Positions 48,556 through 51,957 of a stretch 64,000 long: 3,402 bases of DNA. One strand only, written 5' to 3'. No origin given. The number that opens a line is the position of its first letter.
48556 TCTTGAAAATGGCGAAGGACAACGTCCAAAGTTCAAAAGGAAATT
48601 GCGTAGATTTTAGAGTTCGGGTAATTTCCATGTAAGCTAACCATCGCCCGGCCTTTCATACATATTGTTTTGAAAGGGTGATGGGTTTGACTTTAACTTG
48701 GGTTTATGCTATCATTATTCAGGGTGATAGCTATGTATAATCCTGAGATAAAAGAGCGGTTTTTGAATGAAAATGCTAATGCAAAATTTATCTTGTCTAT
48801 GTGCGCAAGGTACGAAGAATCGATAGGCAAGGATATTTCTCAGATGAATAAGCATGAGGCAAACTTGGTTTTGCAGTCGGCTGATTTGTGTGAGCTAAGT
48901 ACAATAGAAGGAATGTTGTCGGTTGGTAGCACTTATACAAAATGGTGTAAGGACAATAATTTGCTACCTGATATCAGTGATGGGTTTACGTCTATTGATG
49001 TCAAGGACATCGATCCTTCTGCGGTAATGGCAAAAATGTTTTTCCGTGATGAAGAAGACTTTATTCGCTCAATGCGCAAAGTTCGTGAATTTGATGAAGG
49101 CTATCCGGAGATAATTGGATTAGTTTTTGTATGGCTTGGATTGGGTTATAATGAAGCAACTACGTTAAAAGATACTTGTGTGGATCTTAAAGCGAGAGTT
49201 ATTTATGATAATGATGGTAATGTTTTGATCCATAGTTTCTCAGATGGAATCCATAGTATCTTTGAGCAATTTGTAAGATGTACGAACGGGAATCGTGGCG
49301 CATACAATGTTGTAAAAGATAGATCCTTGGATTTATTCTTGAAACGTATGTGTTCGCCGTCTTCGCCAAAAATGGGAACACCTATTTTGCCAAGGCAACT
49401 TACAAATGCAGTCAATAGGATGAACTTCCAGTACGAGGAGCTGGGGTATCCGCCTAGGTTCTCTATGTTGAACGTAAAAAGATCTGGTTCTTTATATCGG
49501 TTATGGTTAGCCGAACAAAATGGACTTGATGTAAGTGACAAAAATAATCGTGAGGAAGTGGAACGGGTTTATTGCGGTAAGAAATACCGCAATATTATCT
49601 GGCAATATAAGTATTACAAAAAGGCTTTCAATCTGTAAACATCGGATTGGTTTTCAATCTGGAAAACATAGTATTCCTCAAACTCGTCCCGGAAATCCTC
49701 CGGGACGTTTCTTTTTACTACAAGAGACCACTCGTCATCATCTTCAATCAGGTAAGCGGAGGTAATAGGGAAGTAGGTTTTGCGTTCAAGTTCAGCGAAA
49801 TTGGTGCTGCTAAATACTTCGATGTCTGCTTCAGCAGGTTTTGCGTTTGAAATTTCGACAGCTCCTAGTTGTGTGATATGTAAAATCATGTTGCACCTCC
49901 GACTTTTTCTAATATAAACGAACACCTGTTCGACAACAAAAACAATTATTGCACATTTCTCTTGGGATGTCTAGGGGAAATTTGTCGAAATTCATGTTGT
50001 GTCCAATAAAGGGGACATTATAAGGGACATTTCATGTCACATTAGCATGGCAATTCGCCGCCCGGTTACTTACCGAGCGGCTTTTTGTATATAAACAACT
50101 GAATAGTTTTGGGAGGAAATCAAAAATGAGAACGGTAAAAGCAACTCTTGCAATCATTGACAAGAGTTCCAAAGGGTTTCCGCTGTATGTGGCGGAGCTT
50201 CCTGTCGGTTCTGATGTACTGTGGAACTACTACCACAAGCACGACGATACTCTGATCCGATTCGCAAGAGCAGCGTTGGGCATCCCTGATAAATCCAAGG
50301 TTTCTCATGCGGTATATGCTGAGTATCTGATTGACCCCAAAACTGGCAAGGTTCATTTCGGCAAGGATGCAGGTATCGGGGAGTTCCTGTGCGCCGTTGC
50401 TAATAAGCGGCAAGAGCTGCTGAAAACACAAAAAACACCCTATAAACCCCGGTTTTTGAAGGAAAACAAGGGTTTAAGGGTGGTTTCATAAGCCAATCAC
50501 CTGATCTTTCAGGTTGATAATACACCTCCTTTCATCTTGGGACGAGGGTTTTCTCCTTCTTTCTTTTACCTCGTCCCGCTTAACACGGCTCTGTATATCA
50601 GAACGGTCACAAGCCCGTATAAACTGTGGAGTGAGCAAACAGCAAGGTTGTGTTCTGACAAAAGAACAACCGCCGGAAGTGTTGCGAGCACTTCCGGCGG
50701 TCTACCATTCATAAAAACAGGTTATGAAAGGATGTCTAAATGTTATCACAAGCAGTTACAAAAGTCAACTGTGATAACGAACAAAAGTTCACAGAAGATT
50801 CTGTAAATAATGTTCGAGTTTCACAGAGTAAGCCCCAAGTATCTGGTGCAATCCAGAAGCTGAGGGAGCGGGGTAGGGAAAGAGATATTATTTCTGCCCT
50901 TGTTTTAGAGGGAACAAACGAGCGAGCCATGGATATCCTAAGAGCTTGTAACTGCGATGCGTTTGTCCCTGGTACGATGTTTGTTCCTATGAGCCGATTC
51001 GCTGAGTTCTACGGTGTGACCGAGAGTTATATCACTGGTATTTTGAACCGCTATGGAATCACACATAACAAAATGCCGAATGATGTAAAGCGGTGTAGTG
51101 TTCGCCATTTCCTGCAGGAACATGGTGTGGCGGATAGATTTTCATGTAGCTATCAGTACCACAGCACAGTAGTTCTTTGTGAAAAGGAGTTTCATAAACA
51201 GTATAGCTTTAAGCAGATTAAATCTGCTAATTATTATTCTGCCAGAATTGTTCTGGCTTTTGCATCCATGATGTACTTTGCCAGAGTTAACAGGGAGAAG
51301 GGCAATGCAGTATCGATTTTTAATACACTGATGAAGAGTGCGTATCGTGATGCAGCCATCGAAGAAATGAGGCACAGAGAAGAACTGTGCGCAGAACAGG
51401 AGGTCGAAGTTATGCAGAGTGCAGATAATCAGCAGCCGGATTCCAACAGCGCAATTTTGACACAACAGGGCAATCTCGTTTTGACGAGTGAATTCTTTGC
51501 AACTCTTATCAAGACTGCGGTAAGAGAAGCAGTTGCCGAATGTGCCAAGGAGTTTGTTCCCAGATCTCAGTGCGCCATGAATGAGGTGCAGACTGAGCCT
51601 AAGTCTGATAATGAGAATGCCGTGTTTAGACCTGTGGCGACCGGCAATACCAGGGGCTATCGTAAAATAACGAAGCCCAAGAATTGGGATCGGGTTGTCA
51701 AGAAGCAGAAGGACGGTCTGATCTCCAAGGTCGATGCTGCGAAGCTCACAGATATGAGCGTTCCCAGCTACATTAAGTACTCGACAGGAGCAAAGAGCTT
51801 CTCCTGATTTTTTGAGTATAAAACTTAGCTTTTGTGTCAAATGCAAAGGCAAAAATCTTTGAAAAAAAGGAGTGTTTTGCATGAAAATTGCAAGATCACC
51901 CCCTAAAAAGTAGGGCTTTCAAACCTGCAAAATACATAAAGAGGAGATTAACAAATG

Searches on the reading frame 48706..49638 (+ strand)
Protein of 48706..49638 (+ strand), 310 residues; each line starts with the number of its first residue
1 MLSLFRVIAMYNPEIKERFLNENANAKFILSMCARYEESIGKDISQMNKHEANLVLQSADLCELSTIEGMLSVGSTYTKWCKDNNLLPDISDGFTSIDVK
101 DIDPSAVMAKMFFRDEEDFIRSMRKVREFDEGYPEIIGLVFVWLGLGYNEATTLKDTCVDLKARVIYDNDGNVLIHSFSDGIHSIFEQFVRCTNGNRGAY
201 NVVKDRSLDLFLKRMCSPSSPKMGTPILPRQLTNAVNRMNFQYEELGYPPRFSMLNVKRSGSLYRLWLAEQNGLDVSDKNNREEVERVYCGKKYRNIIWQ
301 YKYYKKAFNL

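Call 12: search_protein_families(library=pfam, proteins=[window:48706-49638:+], max_evalue=0.01)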
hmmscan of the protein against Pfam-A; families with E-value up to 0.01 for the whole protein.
window:48706-49638:+ (310 aa): 1 family
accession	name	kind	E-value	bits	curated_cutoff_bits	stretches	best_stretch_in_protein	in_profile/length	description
PF22822.1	MrpR_N_CB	-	4.1e-11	43.8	27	1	10-81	1-77/79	MrpR, N-terminal core-binding domain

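Call 13: search_protein_families(library=phrogs, proteins=[window:48706-49638:+], max_evalue=0.001)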
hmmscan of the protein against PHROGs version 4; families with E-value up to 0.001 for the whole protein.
window:48706-49638:+ (310 aa): 1 family
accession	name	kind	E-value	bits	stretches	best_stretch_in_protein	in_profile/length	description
phrog_5830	-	integration and excision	4.5e-12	46.8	1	9-167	2-164/318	integrase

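Call 91: search_solved_structures(query=window:48706-49638:+, max_evalue=0.01, show_alignments=1)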
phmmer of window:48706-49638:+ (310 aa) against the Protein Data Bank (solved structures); distinct sequences matched with E-value up to 0.01: 0.

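Call 92: find_homologous_proteins(query=window:48706-49638:+, max_evalue=0.00001)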
Query window:48706-49638:+ (310 aa): 42 proteins with E <= 0.00001 among 444 candidates.
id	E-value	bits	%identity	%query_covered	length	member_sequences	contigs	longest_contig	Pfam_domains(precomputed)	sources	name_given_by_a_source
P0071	5.4e-188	642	92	97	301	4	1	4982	PF22822.2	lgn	-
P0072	5.6e-148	510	73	97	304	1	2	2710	PF22822.2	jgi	-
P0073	3.9e-112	392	57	97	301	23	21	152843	PF22822.2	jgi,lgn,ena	-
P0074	2.4e-111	390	57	97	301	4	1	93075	PF22822.2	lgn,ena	-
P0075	3.7e-88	314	47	97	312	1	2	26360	PF22822.2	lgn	-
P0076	4.2e-86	307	48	97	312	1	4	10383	PF22822.2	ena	-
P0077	9.4e-86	306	48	97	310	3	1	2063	PF22822.2,PF22823.3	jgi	jgi:integrase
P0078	5.9e-85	303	47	97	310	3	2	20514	PF22822.2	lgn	-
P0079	1.5e-84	302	47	97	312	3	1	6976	PF22822.2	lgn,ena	-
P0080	4.3e-84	300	46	100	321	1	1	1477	PF22822.2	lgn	-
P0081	1.5e-83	299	47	97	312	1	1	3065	PF22822.2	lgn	-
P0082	4.6e-82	294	46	97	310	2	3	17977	PF22822.2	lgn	-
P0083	3.3e-80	288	46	97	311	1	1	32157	PF22822.2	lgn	-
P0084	6.6e-80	287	47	97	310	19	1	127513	PF22822.2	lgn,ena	-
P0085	8.9e-79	283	45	97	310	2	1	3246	PF22822.2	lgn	-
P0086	2.7e-78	281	44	97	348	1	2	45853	PF22822.2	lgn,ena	-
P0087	9.8e-78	279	47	97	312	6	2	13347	PF22822.2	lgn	-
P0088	1.7e-76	275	46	97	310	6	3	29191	PF22822.2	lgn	-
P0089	2.0e-76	275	44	97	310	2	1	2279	PF22822.2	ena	-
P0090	2.6e-76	275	44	98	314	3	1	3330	PF22822.2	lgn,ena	-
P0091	1.0e-75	273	46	97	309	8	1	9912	PF22822.2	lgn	-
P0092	1.7e-75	272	46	97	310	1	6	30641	PF22822.2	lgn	-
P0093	1.9e-75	272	44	97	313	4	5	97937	PF22822.2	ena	-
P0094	2.2e-75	272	46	97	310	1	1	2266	PF22822.2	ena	-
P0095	3.0e-75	271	46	97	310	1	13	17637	PF22822.2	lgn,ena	-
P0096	3.0e-75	271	46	97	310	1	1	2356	PF22822.2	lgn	-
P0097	3.6e-75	271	45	97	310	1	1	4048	PF22822.2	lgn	-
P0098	1.0e-73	266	45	97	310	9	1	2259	PF22822.2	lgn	-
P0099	1.1e-73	266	44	97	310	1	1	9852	PF22822.2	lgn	-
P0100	4.3e-73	264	45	97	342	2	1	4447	PF22822.2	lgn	-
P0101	1.3e-72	263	45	97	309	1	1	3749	PF22822.2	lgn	-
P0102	1.8e-70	256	44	97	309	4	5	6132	PF22822.2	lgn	-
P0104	1.7e-55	206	40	97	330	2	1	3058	PF22822.2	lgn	-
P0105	2.0e-55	206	38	97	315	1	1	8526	PF22822.2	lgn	-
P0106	5.8e-55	205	36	97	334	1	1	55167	PF22822.2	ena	-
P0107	4.4e-54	202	38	97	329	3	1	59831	PF22822.2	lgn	-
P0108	6.5e-47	178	35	97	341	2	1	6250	PF22822.2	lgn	-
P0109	1.0e-46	178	36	97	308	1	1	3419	PF22822.2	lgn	-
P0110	2.2e-46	177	35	97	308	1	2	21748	PF22822.2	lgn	-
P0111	2.3e-37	147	44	55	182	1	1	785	PF22822.2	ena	-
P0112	2.0e-35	141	32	97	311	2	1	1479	PF22822.2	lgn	-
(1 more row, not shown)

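Call 93: find_encoding_contigs(protein=P0084, flank=7000, max_places=1)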
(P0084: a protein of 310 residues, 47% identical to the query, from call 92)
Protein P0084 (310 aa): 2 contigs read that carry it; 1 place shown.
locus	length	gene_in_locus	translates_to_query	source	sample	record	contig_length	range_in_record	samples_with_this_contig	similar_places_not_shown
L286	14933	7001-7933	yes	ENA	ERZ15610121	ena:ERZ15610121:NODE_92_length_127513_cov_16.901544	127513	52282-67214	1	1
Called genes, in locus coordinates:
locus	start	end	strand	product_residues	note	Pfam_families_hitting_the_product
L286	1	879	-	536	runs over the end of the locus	PF05183:RdRP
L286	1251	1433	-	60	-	-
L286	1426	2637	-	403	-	PF27199:YonV_C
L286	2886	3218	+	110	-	-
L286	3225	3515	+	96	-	-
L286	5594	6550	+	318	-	-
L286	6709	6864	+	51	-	-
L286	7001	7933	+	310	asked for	PF22822:MrpR_N_CB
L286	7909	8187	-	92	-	-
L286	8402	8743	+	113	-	-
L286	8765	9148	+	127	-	-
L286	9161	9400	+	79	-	-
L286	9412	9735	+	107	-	-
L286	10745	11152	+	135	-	-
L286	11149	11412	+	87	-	-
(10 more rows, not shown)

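Call 94: find_encoding_contigs(protein=P0093, flank=7000, max_places=1)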
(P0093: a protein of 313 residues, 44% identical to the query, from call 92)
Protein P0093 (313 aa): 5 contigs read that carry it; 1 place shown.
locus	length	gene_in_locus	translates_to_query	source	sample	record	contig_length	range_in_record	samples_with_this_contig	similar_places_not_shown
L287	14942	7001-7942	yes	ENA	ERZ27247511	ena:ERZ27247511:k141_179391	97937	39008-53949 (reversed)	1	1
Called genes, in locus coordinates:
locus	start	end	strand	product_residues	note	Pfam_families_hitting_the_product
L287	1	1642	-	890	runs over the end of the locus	-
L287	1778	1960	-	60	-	-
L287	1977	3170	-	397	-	PF27199:YonV_C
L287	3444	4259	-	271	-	PF00589:Phage_integrase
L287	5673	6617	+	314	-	-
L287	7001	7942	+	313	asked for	PF22822:MrpR_N_CB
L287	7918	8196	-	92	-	-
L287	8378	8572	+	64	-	-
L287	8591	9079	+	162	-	-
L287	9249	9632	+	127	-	-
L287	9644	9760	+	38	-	-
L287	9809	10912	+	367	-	PF12323:HTH_OrfB_IS605, PF01385:OrfB_IS605, PF07282:Cas12f1-like_TNB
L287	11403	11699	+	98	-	PF00216:Bac_DNA_binding, PF18291:HU-HIG (weak)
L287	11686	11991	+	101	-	-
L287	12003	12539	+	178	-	-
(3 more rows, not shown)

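Call 95: find_encoding_contigs(protein=P0075, flank=7000, max_places=1)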
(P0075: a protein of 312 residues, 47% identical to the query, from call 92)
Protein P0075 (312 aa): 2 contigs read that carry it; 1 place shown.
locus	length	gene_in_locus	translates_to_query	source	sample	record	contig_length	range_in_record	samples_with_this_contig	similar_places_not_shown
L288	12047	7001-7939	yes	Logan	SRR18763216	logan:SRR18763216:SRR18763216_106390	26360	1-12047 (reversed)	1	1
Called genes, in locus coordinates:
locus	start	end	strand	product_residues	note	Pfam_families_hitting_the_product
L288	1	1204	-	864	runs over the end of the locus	-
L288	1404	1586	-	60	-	-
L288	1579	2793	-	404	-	PF27199:YonV_C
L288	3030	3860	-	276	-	PF00589:Phage_integrase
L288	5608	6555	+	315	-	-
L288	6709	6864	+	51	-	-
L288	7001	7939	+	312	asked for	PF22822:MrpR_N_CB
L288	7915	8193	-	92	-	-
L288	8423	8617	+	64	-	-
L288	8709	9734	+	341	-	-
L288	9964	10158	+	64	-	-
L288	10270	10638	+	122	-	-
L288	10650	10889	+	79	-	-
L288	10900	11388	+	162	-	-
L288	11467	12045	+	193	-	?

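Call 96: find_encoding_contigs(protein=P0072, flank=7000, max_places=2)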
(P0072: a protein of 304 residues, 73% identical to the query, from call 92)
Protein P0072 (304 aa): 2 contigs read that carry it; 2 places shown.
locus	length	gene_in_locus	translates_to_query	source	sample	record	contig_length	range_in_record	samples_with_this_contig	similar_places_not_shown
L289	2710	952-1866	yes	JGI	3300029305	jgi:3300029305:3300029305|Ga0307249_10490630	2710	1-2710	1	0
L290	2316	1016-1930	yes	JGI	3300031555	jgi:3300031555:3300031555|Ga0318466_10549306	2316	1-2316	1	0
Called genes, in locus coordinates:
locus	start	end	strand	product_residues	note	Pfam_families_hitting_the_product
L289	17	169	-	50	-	-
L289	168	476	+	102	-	-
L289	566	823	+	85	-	-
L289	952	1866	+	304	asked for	PF22822:MrpR_N_CB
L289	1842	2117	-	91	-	-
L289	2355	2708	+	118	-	?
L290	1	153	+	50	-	?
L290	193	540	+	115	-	-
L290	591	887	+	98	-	-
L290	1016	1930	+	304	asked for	PF22822:MrpR_N_CB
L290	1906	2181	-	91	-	-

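Call 106: find_encoding_contigs(protein=P0083, flank=4500, max_places=1)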
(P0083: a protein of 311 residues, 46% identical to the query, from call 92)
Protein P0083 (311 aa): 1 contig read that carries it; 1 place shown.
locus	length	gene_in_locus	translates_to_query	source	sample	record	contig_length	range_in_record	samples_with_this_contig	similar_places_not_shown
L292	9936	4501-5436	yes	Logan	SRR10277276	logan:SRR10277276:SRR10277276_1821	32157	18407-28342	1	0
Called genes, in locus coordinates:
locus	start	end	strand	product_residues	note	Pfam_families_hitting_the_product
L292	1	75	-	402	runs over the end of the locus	PF27199:YonV_C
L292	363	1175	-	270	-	PF00589:Phage_integrase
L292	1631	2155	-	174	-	-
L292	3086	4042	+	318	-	-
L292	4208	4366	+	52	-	-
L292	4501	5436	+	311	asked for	PF22822:MrpR_N_CB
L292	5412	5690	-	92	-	-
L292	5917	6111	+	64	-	-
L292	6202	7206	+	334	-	-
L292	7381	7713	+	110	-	-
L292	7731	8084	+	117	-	-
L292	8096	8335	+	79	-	-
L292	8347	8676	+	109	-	-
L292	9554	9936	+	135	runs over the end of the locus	-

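Call 107: find_encoding_contigs(protein=P0086, flank=4500, max_places=1)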
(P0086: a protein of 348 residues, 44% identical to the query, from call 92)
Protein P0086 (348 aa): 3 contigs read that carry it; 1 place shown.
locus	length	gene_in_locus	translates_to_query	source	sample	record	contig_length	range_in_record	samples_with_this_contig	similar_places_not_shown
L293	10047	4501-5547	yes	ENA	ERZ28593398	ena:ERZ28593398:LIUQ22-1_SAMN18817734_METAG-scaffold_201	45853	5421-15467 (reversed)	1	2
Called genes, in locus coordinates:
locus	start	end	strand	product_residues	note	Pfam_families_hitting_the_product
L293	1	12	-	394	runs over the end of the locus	PF27199:YonV_C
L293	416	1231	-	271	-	PF00589:Phage_integrase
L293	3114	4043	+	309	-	-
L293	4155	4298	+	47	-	-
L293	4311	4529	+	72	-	-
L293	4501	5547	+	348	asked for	PF22822:MrpR_N_CB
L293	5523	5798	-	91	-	-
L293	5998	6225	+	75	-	-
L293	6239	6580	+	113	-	-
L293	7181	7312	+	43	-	-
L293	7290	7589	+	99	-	PF00216:Bac_DNA_binding, PF18291:HU-HIG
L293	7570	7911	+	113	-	-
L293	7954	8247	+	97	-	-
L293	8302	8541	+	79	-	-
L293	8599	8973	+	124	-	-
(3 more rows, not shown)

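Call 108: find_encoding_contigs(protein=P0088, flank=4500, max_places=1)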
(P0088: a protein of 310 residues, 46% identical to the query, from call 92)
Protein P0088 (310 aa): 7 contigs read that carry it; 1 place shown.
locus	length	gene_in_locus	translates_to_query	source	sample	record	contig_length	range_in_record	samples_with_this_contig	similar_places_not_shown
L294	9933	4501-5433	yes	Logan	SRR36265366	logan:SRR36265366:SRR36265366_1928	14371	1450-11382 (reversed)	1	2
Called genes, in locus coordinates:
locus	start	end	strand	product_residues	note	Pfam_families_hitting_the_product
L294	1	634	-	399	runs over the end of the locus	PF27199:YonV_C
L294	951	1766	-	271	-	PF00589:Phage_integrase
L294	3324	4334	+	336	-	-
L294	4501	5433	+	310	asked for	PF22822:MrpR_N_CB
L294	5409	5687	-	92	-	-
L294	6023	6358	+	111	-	-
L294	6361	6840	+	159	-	-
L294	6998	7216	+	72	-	-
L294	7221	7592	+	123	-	-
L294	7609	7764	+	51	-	-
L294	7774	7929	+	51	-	-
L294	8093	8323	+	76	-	-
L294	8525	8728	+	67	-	-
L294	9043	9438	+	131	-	PF12323:HTH_OrfB_IS605, PF07282:Cas12f1-like_TNB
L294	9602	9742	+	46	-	-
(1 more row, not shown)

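Call 109: find_encoding_contigs(protein=P0092, flank=4500, max_places=1)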
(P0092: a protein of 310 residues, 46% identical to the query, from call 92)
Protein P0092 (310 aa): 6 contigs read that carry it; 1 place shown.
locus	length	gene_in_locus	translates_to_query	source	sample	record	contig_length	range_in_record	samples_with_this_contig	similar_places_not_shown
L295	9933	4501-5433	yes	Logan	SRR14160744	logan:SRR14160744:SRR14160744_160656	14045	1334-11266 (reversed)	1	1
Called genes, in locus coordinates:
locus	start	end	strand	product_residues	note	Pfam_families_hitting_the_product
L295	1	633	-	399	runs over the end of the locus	PF27199:YonV_C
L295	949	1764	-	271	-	PF00589:Phage_integrase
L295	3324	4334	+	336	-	-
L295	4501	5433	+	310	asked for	PF22822:MrpR_N_CB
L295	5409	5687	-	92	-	-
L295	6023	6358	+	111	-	-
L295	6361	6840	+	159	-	-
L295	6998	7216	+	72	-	-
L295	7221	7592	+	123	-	-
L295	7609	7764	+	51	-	-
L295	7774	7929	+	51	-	-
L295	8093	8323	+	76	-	-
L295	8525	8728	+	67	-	-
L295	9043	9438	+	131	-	PF12323:HTH_OrfB_IS605, PF07282:Cas12f1-like_TNB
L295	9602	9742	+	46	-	-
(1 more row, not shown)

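Call 113: search_dna_similar(query=window:48733-49638:+, collection=phages, mode=protein, max_evalue=0.01, max_rows=20)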
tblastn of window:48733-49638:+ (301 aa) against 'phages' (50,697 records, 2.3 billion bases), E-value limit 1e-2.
No match.

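Call 119: predict_structure(alignment_id=A5)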
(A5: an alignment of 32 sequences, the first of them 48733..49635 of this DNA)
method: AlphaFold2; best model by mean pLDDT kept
length: 301 residues; sequences in the alignment: 32
mean_pLDDT: 93.7   pTM: 0.87
mean pLDDT of the five models: 93.7, 93.3, 93.2, 91.7, 91.5
residues with pLDDT >= 90: 251; 70-90: 49; 50-70: 1; < 50: 0
segments of 3 or more residues with pLDDT < 50: none
pLDDT, mean of each block of 10 residues (from residue 1): 87 91 86 91 87 89 94 92 91 93 97 96 95 97 97 97 95 98 90 93 94 95 97 97 95 97 97 96 92 97 93
secondary structure, 60 per line:
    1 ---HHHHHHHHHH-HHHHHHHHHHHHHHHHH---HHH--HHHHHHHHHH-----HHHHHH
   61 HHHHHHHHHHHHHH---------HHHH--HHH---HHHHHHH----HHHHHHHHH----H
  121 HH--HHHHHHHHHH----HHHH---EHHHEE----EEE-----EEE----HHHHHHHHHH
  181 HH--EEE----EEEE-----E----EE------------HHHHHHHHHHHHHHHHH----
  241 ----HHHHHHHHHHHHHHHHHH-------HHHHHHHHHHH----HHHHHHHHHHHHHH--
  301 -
elements in order: H4-13 H15-31 H40-49 H55-74 H84-87 H96-102 H107-115 H125-134 H139-142 E156-158 E164-166 H171-182 E185-187 E192-195 H220-236 H245-262 H270-280 H285-298

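Call 121: fold_search(model_id=the predicted structure, library=pdb)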
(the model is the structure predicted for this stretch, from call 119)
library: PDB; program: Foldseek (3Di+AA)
matches with E <= 10: 67; with E <= 0.001: 13
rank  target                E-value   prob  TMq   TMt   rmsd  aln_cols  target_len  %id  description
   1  8a0a_A                2.6e-10  1.00  0.48  0.46  13.3       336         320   16  Bacillus subtilis SPbeta prophage master regulator MrpR (released 2023-06-14)
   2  8bpz                  7.2e-10  1.00  0.49  0.46  13.2       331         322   16  Crystal structure of YopR (released 2023-11-29)
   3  8bj6_C                8.9e-10  1.00  0.49  0.46  13.0       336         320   17  Crystal structure of YopR (released 2023-11-15)
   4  8bj6_A                1.2e-09  1.00  0.49  0.47  13.1       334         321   16  Crystal structure of YopR (released 2023-11-15)
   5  9rd5_H                2.4e-09  1.00  0.67  0.65   4.8       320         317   15  Phi3T SroF bound to DNA (released 2026-01-14)
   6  9rgl_G                2.3e-08  1.00  0.53  0.52   9.4       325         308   16  Crystal structure of the SroF-Sar complex, repressor and antirepressor of phage phi3T. (released 2026-01-14)
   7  9rgl_A                3.4e-06  1.00  0.48  0.49  10.1       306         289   15  Crystal structure of the SroF-Sar complex, repressor and antirepressor of phage phi3T. (released 2026-01-14)
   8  6emz_A                1.2e-04  1.00  0.39  0.37  10.6       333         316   12  Structure of the Tn1549 transposon Integrase (aa 82-397, R225K) in complex with circular intermediate DNA (CI5-DNA) (released 2018-04-04)
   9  6en2_A                1.2e-04  1.00  0.39  0.38  10.3       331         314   12  Structure of the Tn1549 transposon Integrase (aa 82-397, R225K) in complex with a circular intermediate DNA (CI6b-DNA) (released 2018-04-04)
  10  5hxy_B                2.2e-04  1.00  0.42  0.45  12.2       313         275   10  Crystal structure of XerA recombinase (released 2017-02-01)
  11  5hxy_A                4.6e-04  1.00  0.41  0.44  12.2       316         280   11  Crystal structure of XerA recombinase (released 2017-02-01)
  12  4a8e                  6.9e-04  1.00  0.38  0.42  14.3       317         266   12  The structure of a dimeric Xer recombinase from archaea (released 2012-12-05)
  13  6emy_A                8.9e-04  1.00  0.38  0.37  10.9       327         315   12  Structure of the Tn1549 transposon Integrase (aa 82-397, Y379F) in complex with transposon right end DNA (released 2018-04-04)
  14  3crx_A                1.2e-03  1.00  0.38  0.36  10.7       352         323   10  CRE RECOMBINASE/DNA COMPLEX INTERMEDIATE I (released 1999-12-14)
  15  5hxy_C                1.2e-03  1.00  0.42  0.45  12.0       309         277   11  Crystal structure of XerA recombinase (released 2017-02-01)
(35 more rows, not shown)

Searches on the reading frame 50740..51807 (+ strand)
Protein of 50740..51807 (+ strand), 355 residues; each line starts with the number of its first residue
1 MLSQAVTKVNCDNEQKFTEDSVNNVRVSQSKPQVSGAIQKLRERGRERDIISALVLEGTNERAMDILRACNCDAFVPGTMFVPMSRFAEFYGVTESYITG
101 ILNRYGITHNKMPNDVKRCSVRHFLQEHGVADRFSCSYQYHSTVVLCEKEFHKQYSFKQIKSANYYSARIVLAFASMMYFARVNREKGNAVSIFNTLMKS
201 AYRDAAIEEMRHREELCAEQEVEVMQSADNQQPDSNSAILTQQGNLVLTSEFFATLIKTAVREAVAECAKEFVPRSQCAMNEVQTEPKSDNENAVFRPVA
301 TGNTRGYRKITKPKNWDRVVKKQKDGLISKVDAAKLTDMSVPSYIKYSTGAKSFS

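Call 12: search_protein_families(library=pfam, proteins=[window:50740-51807:+], max_evalue=0.01)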
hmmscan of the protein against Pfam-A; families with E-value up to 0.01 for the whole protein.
window:50740-51807:+ (355 aa): 1 family
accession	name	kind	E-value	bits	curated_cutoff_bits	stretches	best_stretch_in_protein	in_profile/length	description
PF04244.19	DPRP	-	0.0016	18.8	22.1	1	141-241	22-114/224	Deoxyribodipyrimidine photo-lyase-related protein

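Call 13: search_protein_families(library=phrogs, proteins=[window:50740-51807:+], max_evalue=0.001)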
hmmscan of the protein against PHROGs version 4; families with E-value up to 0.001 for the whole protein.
window:50740-51807:+ (355 aa): 0 families
